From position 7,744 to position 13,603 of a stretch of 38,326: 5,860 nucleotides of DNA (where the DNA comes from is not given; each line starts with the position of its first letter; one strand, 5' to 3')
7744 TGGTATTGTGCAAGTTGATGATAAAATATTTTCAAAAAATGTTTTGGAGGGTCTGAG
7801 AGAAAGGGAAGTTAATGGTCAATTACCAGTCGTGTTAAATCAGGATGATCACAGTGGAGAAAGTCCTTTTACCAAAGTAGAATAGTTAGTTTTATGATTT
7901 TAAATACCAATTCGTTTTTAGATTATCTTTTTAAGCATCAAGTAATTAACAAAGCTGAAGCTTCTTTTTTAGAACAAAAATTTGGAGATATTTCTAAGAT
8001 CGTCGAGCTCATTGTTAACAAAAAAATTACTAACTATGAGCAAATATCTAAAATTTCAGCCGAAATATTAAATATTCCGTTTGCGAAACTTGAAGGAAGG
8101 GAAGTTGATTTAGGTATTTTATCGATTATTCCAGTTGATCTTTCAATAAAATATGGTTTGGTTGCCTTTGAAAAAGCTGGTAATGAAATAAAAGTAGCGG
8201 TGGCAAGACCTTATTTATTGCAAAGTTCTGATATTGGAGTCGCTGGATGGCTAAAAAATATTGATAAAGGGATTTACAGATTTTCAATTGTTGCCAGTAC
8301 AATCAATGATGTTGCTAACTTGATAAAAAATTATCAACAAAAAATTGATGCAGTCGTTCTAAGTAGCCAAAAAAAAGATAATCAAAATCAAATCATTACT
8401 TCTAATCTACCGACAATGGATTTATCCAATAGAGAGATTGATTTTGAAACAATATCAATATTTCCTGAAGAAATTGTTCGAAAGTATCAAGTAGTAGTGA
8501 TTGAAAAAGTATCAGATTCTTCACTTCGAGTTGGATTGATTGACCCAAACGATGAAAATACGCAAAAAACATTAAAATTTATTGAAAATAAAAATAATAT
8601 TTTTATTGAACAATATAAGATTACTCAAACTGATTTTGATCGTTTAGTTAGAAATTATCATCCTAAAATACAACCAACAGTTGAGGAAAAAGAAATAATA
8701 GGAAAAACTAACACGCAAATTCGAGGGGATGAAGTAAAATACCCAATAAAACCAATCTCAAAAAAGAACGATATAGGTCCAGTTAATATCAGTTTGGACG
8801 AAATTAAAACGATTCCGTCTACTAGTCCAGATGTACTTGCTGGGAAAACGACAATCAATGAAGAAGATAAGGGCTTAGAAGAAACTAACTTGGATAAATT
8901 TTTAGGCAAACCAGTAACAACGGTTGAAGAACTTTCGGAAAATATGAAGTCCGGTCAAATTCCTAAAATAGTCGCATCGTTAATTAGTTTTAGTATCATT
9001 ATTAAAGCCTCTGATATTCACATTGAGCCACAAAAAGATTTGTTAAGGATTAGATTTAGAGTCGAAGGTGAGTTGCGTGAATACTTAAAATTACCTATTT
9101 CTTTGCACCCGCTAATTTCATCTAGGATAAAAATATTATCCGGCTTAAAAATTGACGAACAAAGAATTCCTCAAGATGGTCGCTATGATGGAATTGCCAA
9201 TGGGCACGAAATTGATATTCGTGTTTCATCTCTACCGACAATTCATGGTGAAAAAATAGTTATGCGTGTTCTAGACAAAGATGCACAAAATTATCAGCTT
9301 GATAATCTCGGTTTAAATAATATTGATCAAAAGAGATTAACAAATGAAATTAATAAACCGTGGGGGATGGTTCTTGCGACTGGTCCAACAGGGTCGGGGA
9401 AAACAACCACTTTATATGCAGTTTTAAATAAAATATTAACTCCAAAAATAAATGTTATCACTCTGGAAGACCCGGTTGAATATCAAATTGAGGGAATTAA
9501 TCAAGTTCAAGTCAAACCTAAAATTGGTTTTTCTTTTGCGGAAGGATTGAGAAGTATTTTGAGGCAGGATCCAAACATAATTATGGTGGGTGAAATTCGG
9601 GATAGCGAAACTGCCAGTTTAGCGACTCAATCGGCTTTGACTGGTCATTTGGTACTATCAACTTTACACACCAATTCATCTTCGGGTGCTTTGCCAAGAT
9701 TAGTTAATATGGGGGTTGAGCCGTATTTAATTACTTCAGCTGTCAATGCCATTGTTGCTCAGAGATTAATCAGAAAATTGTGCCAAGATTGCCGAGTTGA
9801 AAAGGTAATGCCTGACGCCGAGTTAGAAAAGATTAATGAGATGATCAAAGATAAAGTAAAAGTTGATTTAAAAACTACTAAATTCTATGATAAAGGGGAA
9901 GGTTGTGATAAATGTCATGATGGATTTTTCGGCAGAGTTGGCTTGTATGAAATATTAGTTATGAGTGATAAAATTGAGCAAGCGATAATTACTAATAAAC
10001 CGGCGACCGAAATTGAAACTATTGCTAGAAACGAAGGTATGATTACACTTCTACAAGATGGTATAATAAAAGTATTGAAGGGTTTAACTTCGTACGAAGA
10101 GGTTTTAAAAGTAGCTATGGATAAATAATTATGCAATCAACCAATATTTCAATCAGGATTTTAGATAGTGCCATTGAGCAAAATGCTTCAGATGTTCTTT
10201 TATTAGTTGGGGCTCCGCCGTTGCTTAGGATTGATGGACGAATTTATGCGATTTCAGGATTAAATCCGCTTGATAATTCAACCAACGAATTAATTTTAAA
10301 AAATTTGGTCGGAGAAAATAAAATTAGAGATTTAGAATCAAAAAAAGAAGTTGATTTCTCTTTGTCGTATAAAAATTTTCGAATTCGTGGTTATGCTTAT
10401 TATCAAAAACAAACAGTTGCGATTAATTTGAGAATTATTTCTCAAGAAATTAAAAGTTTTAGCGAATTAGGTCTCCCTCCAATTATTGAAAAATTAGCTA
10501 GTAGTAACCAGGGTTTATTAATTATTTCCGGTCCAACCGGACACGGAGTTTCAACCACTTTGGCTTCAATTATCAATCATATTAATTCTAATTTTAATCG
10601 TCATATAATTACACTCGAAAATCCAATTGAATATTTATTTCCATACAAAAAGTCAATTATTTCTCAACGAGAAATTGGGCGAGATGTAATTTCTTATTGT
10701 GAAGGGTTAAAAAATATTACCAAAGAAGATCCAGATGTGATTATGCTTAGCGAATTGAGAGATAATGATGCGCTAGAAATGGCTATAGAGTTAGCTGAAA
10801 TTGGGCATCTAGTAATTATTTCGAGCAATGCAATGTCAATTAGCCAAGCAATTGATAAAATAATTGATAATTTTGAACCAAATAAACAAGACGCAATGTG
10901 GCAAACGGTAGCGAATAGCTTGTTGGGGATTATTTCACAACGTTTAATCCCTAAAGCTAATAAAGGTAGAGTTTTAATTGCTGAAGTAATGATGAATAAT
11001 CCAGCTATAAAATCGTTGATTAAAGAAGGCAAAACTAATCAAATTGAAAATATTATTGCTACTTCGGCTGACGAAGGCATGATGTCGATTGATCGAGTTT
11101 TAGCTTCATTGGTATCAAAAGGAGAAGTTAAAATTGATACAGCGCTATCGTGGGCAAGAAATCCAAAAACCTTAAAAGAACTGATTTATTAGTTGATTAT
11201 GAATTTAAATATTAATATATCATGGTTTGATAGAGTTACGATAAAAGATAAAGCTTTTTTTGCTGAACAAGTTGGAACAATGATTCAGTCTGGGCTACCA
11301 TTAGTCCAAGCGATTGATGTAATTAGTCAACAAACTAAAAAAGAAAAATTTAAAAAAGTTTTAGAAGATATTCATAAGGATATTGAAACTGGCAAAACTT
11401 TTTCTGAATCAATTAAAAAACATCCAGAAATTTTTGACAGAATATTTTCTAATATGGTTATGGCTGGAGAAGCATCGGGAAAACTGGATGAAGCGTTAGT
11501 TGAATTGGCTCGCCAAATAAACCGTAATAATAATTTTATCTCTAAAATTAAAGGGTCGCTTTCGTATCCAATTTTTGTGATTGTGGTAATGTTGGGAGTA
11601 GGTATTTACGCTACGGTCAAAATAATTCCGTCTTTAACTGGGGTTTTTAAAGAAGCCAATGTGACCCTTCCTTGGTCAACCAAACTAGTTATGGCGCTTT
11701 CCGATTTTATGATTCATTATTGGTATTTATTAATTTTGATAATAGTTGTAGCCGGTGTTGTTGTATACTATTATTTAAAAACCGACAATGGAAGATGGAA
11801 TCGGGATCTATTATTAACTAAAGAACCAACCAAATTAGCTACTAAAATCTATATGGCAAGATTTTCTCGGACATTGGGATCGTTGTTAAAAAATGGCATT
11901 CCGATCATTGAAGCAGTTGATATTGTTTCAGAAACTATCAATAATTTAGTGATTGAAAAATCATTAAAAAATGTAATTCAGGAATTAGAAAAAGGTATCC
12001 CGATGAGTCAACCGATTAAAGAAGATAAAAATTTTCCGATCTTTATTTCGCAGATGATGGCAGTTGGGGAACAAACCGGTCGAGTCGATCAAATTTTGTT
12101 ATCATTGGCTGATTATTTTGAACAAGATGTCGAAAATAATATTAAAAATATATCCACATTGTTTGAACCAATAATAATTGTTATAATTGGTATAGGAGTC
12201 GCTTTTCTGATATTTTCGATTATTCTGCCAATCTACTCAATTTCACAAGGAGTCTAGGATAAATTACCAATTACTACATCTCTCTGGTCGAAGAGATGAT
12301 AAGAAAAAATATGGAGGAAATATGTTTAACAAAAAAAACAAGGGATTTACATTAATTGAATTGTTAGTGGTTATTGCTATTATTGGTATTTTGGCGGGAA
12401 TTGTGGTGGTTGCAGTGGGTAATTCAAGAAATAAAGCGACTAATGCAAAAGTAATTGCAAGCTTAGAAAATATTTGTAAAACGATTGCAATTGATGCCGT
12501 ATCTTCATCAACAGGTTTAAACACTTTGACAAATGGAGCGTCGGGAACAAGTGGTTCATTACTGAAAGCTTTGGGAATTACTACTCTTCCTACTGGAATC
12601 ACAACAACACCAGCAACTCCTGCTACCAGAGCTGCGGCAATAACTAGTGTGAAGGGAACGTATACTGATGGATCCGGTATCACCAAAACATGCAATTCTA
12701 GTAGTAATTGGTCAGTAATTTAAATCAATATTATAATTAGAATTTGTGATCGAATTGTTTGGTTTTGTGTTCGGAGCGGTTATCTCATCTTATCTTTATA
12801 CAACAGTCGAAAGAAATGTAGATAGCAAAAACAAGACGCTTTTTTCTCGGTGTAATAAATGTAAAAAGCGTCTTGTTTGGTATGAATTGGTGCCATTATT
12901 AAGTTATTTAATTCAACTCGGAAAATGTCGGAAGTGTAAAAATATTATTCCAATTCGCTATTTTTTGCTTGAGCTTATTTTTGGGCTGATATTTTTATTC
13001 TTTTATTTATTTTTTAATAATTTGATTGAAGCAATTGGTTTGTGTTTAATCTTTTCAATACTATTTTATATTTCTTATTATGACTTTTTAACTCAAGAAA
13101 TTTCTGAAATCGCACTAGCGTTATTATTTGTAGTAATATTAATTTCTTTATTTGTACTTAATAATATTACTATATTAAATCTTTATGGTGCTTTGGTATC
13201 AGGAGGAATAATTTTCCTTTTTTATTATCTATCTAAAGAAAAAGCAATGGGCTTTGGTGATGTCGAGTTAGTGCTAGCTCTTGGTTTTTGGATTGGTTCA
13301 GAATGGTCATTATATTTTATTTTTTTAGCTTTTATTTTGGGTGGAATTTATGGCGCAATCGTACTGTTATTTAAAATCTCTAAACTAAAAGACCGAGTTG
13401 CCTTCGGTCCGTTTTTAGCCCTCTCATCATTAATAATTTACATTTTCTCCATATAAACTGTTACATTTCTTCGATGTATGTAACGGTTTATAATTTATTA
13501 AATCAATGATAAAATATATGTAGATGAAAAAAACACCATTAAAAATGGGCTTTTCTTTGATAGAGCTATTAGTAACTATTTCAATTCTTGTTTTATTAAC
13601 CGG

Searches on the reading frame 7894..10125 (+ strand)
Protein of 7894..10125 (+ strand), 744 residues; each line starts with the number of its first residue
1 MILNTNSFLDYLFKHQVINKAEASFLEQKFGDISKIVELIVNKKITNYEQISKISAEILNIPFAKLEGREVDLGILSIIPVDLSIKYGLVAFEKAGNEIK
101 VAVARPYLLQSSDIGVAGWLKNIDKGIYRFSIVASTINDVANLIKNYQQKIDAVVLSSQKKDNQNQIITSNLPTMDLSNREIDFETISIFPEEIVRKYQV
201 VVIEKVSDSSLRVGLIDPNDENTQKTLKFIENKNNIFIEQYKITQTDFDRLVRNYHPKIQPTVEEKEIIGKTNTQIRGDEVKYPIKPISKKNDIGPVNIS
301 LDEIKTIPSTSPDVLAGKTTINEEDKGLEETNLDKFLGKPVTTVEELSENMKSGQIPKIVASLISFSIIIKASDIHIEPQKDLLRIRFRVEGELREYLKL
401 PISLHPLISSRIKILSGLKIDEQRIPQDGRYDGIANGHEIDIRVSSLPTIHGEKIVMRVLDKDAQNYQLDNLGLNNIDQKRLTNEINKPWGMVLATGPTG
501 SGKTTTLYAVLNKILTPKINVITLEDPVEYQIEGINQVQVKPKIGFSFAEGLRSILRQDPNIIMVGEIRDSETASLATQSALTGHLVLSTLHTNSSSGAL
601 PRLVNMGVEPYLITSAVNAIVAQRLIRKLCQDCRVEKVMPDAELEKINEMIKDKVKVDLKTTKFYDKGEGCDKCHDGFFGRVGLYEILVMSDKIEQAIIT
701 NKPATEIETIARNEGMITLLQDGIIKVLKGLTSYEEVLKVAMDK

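Call 5: search_protein_families(library=pfam, proteins=[window:7894-10125:+], max_evalue=0.01)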
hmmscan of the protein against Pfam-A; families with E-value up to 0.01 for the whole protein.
window:7894-10125:+ (744 aa): 5 families
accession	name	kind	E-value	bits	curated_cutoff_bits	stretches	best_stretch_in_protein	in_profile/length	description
PF00437.27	T2SSE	-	8.5e-126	420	24.9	1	352-738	4-369/370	Type II/IV secretion system protein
PF05157.20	MshEN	-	2e-13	50.5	23.1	2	171-235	2-65/90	MshEN domain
PF25199.1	nSTAND_NTPase5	-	7.8e-05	23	34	1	488-531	39-83/145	Novel STAND NTPase 5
PF13173.12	AAA_14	-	0.001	19.5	27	1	492-600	4-103/129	AAA domain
PF20720.3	nSTAND3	-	0.0055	16.8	27.2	0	491-529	18-56/155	Novel STAND NTPase 3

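Call 49: find_related_loci(query=window:7894-10125:+, collection=genome_contigs, flank=10000)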
Query window:7894-10125:+ (744 aa) in genome_contigs; peptide patterns used: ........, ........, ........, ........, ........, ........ (x = any residue, [..] = any of these).
599 stretches matched a pattern (row limit reached: there are more); 482 encode a relative of the query (tblastn E <= 1e-3); the best 80 are kept; 80 distinct loci.
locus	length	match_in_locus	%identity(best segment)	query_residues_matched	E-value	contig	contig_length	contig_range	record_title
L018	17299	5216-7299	53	344-741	6e-132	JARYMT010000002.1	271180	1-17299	MAG: Microgenomates group bacterium isolate A05DMB-I-39 NODE_2_length_271180_cov_5.458981, whole genome shotgun sequence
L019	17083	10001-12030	53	351-741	5e-128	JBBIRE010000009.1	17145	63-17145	MAG: Candidatus Roizmanbacteria bacterium isolate QNF170220_bin_342 NODE_521_length_17145_cov_10.8729, whole genome shot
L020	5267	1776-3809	52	344-741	2e-126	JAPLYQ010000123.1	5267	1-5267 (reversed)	MAG: Candidatus Roizmanbacteria bacterium isolate LacPavin_0920_WC57_MAG_37_8 LacPavin_0920_WC57_scaffold_1031568, whole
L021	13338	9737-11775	50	338-741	6e-125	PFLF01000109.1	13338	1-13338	MAG: Candidatus Roizmanbacteria bacterium CG_4_10_14_0_8_um_filter_39_9 CG_4_10_14_0.8_um_filter_scaffold_2736_c, whole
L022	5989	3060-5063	51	341-741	6e-125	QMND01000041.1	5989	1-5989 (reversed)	MAG: Candidatus Shapirobacteria bacterium isolate B61_G2 B61_Guay2_scaffold_07749, whole genome shotgun sequence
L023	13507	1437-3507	51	356-741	1e-124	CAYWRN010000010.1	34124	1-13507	MAG TPA_asm: uncultured Gammaproteobacteria bacterium isolate SRP239243_co1_203 genome assembly, contig: NODE_1705_lengt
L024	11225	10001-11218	50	340-740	3e-124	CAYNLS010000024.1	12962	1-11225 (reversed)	MAG TPA_asm: uncultured Gammaproteobacteria bacterium isolate SRP269290_co3_853 genome assembly, contig: NODE_5732_lengt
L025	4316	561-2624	50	346-740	4e-126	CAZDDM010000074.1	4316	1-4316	MAG TPA_asm: uncultured Gammaproteobacteria bacterium isolate SRP093185_co1_196 genome assembly, contig: NODE_15326_leng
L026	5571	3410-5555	47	339-743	2e-123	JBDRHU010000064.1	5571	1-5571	MAG: Patescibacteria group bacterium isolate MEGAHIT-group-1.55 k141_2283008, whole genome shotgun sequence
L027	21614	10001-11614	41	27-738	1e-122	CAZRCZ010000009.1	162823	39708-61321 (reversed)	MAG TPA_asm: uncultured Candidatus Sumerlaeota bacterium isolate SRP273308_co1_93 genome assembly, contig: NODE_92_lengt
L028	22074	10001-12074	50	346-740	4e-122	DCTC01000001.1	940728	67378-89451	MAG TPA_asm: Candidatus Roizmanbacteria bacterium UBA1450 UBA1450_contig_1166, whole genome shotgun sequence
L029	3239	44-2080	51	351-741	1e-126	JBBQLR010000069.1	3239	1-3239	MAG: Patescibacteria group bacterium isolate Co_metawrap_483 Cmw_483_k141_10807694_length_3239_cov_11.9858, whole genome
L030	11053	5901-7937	49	351-741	2e-122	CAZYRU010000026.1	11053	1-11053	MAG TPA_asm: uncultured Gammaproteobacteria bacterium isolate SRP167436_co1_107 genome assembly, contig: NODE_9894_lengt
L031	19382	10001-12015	51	351-740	6e-122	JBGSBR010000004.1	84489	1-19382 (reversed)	MAG: Weeksellaceae bacterium isolate NCIPD_CMAR_MAG_22 NODE_4_length_84489_cov_8.416007, whole genome shotgun sequence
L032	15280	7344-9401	50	348-740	2e-121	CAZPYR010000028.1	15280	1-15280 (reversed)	MAG TPA_asm: uncultured Gammaproteobacteria bacterium isolate SRP286056_co1_466 genome assembly, contig: NODE_4778_lengt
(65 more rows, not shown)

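Call 52: search_protein_families(library=pfam, proteins=[L019:4843-5868:-, L019:4262-4861:-, L019:3559-4272:-], max_evalue=0.01)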
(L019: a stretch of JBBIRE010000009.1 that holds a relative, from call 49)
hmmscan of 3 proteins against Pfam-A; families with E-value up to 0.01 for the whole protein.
L019:4843-5868:- (342 aa): 1 family
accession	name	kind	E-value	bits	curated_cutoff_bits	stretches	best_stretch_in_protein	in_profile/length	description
PF11104.14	PilM_2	-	1.9e-11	43.9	27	1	63-181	48-168/340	Type IV pilus assembly protein PilM;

L019:4262-4861:- (200 aa): 0 families

L019:3559-4272:- (238 aa): 1 family
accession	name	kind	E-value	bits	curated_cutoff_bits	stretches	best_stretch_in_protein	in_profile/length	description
PF14802.11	TMEM192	-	0.004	16.8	25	1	18-48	147-177/236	TMEM192 family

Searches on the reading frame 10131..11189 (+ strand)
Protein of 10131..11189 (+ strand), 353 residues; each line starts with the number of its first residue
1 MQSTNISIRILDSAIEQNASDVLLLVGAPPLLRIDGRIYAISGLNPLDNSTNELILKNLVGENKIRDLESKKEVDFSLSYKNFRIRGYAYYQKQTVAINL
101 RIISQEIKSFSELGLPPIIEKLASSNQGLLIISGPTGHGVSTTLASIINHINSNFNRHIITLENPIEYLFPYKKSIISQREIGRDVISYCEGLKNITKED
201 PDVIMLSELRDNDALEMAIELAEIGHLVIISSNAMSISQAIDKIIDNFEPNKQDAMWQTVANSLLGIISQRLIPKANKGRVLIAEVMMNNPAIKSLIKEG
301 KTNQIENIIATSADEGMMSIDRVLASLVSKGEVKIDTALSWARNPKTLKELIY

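Call 5: search_protein_families(library=pfam, proteins=[window:10131-11189:+], max_evalue=0.01)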
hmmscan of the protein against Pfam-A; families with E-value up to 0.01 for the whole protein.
window:10131-11189:+ (353 aa): 2 families
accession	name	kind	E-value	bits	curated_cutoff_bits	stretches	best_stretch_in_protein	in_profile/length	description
PF00437.27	T2SSE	-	4.2e-30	105.1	24.9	1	97-284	106-317/370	Type II/IV secretion system protein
PF25199.1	nSTAND_NTPase5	-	0.0061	16.8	34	0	120-184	34-97/145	Novel STAND NTPase 5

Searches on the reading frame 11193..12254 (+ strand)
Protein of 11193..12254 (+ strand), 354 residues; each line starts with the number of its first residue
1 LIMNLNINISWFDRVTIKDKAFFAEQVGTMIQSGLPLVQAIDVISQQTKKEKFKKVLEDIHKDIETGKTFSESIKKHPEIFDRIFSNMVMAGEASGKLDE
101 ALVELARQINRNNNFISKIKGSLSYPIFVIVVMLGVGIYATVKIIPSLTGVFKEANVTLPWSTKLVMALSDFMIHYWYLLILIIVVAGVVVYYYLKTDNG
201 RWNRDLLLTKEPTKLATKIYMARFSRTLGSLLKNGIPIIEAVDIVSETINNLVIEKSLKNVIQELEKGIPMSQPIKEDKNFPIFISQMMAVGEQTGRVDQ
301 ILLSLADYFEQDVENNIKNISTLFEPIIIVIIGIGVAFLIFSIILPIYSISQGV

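Call 5: search_protein_families(library=pfam, proteins=[window:11193-12254:+], max_evalue=0.01)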
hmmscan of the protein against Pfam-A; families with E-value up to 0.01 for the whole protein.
window:11193-12254:+ (354 aa): 2 families
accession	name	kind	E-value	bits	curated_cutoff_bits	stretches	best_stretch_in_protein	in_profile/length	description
PF00482.28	T2SSF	-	9.4e-59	197.3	25.2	2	224-346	1-125/125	Type II secretion system (T2SS), protein F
PF20990.2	DUF2207_C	-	0.0047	17.1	33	0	54-205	75-195/247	Predicted membrane protein (DUF2207) C-terminal domain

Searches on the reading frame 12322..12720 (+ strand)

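Call 5: search_protein_families(library=pfam, proteins=[window:12322-12720:+], max_evalue=0.01)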
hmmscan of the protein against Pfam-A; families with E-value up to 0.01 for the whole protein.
window:12322-12720:+ (133 aa): 1 family
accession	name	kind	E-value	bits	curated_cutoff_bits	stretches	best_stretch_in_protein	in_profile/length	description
PF07963.17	N_methyl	-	2.4e-11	43.1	21.2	1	4-28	2-26/27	Prokaryotic N-terminal methylation motif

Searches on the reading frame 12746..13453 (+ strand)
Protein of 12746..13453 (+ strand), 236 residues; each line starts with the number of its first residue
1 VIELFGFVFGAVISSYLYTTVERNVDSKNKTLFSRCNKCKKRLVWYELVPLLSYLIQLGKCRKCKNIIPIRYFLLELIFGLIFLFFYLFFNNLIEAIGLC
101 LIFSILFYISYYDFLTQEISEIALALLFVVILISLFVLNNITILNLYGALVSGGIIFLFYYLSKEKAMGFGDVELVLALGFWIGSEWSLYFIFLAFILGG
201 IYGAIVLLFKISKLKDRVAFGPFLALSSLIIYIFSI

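Call 5: search_protein_families(library=pfam, proteins=[window:12746-13453:+], max_evalue=0.01)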
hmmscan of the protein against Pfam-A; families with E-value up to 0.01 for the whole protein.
window:12746-13453:+ (236 aa): 2 families
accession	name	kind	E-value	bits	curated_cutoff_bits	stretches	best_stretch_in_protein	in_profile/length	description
PF06750.18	A24_N_bact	-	1.6e-21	76.6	23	1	8-89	1-83/84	Bacterial Peptidase A24 N-terminal domain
PF01478.23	Peptidase_A24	-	2.6e-16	60.4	26.5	1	100-203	1-103/104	Type IV leader peptidase family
